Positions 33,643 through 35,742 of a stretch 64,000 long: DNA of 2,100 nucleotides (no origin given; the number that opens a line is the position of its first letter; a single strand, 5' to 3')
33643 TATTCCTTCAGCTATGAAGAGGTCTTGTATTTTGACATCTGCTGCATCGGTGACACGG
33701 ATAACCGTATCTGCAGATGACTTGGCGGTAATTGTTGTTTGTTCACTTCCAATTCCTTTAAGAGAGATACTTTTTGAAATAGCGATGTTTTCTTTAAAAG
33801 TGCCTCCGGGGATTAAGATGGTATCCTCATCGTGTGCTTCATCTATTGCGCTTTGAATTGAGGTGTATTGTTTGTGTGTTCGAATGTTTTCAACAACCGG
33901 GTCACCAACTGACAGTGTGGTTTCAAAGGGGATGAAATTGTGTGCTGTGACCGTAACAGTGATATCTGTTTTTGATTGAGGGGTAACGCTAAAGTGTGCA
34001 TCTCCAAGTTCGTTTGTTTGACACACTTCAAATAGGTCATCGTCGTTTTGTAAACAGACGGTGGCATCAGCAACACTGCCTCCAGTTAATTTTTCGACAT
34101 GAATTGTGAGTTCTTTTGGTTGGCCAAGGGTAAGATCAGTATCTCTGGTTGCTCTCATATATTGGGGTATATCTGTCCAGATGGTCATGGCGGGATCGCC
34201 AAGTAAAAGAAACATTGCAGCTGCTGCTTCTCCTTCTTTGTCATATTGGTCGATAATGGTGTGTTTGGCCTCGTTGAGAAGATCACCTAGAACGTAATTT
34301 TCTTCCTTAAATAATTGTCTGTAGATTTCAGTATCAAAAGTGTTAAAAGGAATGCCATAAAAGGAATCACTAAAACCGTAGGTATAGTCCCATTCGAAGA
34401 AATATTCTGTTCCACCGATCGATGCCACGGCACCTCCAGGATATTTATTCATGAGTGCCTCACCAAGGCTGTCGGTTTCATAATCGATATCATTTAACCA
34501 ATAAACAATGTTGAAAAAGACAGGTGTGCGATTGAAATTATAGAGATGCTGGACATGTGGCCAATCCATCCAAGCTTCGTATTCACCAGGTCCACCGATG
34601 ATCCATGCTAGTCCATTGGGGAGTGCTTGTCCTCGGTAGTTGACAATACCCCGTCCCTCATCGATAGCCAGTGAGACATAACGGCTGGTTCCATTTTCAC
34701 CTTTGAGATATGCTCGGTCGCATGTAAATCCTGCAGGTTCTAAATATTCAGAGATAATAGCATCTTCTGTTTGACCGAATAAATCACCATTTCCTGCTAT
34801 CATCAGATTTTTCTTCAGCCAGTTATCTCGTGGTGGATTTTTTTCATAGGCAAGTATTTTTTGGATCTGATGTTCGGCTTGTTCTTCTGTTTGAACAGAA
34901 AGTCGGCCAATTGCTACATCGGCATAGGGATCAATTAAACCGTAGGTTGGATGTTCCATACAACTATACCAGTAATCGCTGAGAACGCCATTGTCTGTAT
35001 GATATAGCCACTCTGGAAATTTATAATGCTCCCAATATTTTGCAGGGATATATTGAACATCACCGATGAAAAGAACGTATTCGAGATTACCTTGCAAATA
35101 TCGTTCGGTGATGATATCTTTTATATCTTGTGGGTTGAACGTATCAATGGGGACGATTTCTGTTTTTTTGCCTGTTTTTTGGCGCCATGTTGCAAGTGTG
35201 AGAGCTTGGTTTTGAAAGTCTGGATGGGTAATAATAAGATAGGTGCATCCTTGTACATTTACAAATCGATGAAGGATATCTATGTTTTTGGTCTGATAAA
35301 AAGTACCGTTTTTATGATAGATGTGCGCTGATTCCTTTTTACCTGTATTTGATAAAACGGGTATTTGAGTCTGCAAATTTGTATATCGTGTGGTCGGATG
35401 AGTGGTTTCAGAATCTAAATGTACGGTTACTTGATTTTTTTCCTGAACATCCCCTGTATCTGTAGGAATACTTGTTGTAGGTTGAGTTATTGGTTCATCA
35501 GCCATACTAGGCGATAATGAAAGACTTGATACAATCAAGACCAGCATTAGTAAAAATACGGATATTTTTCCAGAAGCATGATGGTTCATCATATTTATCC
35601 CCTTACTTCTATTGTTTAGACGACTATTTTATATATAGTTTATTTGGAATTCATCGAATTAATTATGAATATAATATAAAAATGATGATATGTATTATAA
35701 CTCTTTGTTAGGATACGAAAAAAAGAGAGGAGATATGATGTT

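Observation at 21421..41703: About 20 kb island of six consecutive giant secreted proteins: peptidases C25 and S8, a pseudo-C25 giant, a BNR propeller, a DUF2341/LamG protein and an SBBP propeller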

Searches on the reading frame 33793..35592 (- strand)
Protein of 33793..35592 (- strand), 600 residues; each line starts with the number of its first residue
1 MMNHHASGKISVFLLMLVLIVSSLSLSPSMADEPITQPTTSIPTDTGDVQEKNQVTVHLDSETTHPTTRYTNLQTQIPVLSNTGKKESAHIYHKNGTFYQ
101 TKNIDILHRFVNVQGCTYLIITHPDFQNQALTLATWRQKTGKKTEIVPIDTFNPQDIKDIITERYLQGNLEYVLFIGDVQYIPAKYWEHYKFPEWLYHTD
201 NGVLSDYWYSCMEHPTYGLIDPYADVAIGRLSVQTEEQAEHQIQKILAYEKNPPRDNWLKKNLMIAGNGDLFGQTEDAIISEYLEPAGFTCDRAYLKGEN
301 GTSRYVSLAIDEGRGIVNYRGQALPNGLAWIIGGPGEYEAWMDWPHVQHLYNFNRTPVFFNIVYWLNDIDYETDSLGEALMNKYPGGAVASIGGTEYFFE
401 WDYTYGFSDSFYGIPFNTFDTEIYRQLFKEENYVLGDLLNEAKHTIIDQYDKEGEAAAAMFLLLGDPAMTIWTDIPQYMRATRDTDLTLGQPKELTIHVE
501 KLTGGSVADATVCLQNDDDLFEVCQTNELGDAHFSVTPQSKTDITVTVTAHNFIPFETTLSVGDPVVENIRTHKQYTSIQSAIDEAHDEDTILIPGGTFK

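Call 11: search_solved_structures(query=window:33793-35592:-, max_evalue=0.01, show_alignments=2)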
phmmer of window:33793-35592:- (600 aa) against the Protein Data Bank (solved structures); distinct sequences matched with E-value up to 0.01: 2.
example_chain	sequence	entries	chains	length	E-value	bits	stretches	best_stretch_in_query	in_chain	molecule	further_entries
4ief_B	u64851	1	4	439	3.1e-14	55.7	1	120-553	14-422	Gingipain R2 Mature Domain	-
1cvr_A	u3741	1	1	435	5.6e-14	54.8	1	119-553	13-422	GINGIPAIN R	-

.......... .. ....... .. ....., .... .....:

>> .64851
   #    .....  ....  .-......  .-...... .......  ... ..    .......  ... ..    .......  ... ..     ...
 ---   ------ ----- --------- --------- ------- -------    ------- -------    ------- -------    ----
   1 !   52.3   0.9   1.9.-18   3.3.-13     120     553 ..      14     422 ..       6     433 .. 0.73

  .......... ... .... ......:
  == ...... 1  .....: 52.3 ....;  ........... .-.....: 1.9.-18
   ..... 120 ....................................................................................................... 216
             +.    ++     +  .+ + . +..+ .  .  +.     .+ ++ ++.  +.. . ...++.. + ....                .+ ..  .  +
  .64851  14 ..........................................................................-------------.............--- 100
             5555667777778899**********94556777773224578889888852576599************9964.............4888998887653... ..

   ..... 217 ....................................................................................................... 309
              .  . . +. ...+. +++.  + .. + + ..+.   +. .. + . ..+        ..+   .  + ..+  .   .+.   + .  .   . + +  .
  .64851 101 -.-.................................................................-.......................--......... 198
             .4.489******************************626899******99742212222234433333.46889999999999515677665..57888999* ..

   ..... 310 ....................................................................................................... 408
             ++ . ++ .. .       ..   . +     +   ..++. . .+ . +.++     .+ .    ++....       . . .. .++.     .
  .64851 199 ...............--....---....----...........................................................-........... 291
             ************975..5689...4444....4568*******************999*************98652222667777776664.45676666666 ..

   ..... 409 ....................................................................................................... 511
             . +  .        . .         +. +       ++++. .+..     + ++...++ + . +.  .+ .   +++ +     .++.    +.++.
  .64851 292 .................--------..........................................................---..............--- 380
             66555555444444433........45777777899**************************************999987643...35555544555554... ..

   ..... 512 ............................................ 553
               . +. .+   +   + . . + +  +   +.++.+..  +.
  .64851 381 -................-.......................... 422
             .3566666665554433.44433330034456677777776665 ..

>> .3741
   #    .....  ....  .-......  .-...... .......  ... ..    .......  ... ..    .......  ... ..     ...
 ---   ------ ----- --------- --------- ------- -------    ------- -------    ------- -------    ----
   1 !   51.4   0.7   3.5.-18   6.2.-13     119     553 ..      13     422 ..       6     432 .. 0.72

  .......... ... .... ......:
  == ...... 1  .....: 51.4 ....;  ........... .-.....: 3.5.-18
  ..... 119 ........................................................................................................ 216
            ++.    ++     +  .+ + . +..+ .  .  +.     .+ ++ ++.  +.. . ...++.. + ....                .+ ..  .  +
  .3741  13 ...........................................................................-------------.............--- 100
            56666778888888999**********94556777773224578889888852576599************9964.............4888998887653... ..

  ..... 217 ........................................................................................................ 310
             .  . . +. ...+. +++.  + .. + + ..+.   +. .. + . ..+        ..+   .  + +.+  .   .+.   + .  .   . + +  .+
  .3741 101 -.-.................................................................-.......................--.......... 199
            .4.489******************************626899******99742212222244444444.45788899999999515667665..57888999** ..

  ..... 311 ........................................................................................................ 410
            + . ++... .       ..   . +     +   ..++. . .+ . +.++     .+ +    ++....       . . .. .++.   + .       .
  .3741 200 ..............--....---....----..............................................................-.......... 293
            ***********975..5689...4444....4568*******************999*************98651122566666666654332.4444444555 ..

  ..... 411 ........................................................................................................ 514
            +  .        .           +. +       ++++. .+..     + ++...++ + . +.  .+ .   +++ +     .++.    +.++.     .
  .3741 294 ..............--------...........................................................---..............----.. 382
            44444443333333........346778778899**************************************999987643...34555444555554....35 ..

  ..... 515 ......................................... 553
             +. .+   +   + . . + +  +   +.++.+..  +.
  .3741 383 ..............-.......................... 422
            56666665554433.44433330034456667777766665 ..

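Call 31: find_homologous_proteins(query=window:33793-35592:-, max_evalue=0.00001)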
Query window:33793-35592:- (600 aa): 47 proteins with E <= 0.00001 among 8000 candidates.
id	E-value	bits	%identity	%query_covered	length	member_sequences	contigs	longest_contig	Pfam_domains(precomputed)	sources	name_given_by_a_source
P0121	3.1e-81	292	36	89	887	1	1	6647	PF08126.17,PF18962.8,PF13860.13,PF01364.25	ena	-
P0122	1.9e-77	279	36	90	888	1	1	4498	PF08126.17,PF18962.8,PF13860.13,PF01364.25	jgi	-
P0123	2.5e-77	279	37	89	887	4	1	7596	PF08126.17,PF18962.8,PF01364.25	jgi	jgi:hypothetical protein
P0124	1.3e-76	277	39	76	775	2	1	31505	PF08126.17,PF13620.13,PF01364.25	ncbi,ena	-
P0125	6.2e-75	271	37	76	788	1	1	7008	PF08126.17,PF01364.25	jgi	jgi:hypothetical protein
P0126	1.9e-74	270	38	79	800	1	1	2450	PF08126.17,PF01364.25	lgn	-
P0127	1.7e-73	266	37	78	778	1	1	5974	PF08126.17,PF01364.25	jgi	-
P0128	2.7e-72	262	38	75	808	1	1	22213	PF08126.17,PF01364.25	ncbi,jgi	ncbi:MAG: C25 family cysteine peptidase [Planctomycetota bacterium]|jgi:hypothetical protein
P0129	9.1e-72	261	38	75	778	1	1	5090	PF08126.17,PF01364.25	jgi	jgi:hypothetical protein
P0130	1.3e-70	257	38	75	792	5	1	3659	PF08126.17,PF01364.25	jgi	jgi:hypothetical protein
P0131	3.4e-70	255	37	76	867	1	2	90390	PF08126.17,PF01364.25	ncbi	-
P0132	1.1e-69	254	37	79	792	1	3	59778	PF08126.17,PF01364.25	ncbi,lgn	-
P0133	2.2e-68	249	34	83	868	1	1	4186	PF08126.17,PF01364.25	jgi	jgi:hypothetical protein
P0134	2.2e-68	249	38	75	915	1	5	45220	PF08126.17,PF00801.27,PF01364.25,PF18911.7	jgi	jgi:hypothetical protein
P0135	2.7e-68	249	34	85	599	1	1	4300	PF13620.13,PF01364.25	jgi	jgi:hypothetical protein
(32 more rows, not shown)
